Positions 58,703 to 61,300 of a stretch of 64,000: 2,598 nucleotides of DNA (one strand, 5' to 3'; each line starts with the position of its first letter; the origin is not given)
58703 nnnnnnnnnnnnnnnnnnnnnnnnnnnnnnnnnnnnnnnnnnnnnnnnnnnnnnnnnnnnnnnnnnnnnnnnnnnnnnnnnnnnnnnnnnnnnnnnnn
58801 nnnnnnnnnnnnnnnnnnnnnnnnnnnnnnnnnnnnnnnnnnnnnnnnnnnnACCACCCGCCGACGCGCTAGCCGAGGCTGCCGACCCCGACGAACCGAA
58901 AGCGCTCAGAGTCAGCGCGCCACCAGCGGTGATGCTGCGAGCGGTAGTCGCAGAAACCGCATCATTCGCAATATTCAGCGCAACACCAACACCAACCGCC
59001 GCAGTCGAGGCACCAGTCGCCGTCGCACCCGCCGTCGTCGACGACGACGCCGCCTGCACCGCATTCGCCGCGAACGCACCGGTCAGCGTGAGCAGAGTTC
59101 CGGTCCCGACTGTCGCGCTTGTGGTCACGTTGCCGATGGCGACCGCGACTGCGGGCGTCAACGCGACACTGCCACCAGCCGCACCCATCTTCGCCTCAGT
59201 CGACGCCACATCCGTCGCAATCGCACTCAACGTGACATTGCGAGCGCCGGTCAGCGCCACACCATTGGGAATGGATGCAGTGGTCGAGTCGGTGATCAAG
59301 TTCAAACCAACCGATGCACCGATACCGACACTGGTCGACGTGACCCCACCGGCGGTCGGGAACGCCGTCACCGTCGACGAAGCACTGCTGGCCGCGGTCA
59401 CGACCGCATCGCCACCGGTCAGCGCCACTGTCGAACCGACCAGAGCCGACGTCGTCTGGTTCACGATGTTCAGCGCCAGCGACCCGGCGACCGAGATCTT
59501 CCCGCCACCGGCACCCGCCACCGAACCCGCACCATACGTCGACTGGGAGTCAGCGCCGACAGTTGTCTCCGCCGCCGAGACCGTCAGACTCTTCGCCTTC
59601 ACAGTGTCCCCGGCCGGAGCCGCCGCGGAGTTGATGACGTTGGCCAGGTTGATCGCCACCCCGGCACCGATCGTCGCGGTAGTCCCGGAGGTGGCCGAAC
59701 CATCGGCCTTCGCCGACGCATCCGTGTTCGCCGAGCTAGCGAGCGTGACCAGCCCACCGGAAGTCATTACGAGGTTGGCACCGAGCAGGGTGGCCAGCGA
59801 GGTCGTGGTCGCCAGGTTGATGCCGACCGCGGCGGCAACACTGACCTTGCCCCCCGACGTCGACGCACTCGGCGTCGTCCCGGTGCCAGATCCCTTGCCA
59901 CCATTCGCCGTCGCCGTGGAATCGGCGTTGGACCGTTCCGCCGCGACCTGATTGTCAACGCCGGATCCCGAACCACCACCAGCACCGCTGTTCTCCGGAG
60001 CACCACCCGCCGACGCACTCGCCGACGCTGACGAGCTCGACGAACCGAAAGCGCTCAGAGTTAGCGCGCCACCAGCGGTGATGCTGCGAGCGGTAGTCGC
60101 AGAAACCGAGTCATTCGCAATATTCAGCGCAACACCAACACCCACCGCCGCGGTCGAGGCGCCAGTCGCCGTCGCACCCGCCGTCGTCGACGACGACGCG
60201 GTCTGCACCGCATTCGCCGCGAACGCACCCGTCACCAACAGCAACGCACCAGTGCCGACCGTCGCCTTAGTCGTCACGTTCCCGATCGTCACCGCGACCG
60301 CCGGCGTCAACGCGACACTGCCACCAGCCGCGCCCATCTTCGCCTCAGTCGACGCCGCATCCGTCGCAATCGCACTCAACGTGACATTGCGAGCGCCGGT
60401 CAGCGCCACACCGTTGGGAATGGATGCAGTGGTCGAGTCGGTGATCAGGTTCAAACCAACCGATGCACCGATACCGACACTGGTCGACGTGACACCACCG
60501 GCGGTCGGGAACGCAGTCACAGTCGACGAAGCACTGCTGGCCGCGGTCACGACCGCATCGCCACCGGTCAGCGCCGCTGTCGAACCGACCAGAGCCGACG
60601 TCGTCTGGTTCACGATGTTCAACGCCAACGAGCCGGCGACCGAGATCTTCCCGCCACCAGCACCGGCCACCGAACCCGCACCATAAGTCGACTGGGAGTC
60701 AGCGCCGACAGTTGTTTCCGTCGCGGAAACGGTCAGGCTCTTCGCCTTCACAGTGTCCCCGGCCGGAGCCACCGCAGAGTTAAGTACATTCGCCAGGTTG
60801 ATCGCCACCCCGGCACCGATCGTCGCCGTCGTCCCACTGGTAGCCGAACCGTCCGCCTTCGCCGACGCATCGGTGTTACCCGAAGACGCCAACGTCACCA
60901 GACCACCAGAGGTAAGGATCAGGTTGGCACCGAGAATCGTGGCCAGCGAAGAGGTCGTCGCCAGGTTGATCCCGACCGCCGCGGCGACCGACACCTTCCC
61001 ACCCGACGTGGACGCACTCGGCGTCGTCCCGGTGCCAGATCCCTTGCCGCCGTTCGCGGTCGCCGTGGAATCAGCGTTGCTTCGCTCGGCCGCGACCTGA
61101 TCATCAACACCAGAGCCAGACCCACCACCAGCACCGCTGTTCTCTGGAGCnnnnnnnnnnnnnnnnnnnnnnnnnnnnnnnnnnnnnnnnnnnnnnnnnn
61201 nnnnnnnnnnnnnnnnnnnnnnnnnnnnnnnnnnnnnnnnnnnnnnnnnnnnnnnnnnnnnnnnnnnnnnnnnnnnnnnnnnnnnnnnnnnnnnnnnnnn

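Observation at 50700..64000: ~12 near-identical 1.15-kb tandem coding repeats, possibly continuing beyond the window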

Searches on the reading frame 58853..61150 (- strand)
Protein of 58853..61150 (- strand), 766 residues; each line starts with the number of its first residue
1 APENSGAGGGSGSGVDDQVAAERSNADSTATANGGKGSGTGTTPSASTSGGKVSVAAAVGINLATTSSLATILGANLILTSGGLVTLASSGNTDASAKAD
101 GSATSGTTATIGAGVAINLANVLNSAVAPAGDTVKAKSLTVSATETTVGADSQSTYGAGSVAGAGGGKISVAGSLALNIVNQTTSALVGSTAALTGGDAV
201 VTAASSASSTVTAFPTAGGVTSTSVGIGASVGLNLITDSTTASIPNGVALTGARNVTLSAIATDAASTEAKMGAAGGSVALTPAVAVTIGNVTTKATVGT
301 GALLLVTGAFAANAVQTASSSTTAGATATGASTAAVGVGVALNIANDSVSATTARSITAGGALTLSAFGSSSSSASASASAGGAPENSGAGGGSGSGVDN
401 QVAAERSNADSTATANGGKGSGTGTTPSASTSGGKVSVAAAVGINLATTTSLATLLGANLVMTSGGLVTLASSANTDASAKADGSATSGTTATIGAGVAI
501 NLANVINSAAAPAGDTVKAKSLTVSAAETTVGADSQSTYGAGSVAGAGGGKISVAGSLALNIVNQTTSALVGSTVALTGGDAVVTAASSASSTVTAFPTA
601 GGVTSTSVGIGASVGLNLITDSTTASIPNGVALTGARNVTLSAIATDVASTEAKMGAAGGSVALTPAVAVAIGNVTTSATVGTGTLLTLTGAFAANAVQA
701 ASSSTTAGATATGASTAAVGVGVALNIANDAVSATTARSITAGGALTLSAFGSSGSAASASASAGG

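Call 27: predict_structure(alignment_id=A1)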
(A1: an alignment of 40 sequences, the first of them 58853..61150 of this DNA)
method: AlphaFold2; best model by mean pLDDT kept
length: 766 residues; sequences in the alignment: 40
mean_pLDDT: 84.1   pTM: 0.84
mean pLDDT of the five models: 84.1, 82.3, 80.0, 80.0, 78.9
residues with pLDDT >= 90: 450; 70-90: 151; 50-70: 107; < 50: 58
segments of 3 or more residues with pLDDT < 50: 1-14, 39-51, 387-398, 422-434
pLDDT, mean of each block of 10 residues (from residue 1): 38 52 70 57 40 63 93 87 94 91 63 77 95 94 88 93 73 82 97 94 97 81 79 97 95 97 97 83 96 98 96 97 91 85 98 97 97 96 55 43 69 71 43 60 89 93 97 97 80 73 96 96 90 80 82 71 95 96 97 88 56 80 97 97 97 82 73 96 95 98 95 69 87 97 97 95 81
secondary structure, 60 per line:
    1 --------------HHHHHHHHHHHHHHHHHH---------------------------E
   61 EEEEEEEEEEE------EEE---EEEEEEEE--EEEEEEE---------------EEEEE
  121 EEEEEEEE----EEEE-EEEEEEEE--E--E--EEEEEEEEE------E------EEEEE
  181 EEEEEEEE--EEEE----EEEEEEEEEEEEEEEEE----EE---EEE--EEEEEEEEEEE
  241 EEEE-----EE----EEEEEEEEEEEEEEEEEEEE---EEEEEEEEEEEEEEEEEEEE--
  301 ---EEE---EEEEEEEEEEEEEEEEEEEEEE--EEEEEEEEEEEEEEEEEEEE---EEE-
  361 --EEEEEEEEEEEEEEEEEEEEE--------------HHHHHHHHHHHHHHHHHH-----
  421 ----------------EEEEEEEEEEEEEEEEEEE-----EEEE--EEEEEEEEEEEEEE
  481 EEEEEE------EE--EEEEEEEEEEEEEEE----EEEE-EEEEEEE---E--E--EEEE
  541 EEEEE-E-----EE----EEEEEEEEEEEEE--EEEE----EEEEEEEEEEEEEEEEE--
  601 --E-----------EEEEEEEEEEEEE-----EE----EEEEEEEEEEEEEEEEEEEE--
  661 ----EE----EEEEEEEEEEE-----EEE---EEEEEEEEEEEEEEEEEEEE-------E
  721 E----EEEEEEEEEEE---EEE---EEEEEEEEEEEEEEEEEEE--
elements in order (helices of 4 or more, strands of 3 or more residues): H15-32 E60-71 E78-80 E84-91 E94-100 E116-128 E133-136 E138-145 E154-162 E176-188 E191-194 E199-215 E225-227 E230-244 E256-275 E279-298 E304-306 E310-331 E334-353 E357-359 E363-383 H398-415 E437-455 E461-464 E467-486 E497-511 E516-519 E521-527 E537-545 E559-571 E574-577 E582-598 E615-627 E639-658 E671-681 E687-689 E693-712 E726-736 E740-742 E746-764

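Call 30: fold_search(model_id=the predicted structure, library=pdb)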
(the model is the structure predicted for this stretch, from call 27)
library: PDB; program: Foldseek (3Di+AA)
matches with E <= 10: 4; with E <= 0.001: 0
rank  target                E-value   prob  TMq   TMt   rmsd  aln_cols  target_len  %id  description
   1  9u4u_A                5.1e+00  0.01  0.05  0.16  26.8       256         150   10  Structure of the functional amyloid FapC from Pseudomonas sp.UK4 (released 2025-08-06)
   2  4rm6                  7.2e+00  0.00  0.07  0.07  34.3       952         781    8  Crystal structure of Hemopexin Binding Protein (released 2016-05-18)
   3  1rwr                  9.1e+00  0.01  0.07  0.12  25.3       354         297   10  Crystal structure of filamentous hemagglutinin secretion domain (released 2004-04-13)
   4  7dmk_C                9.1e+00  0.00  0.07  0.07  32.9       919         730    7  PL6 alginate lyase BcAlyPL6 (released 2021-10-06)
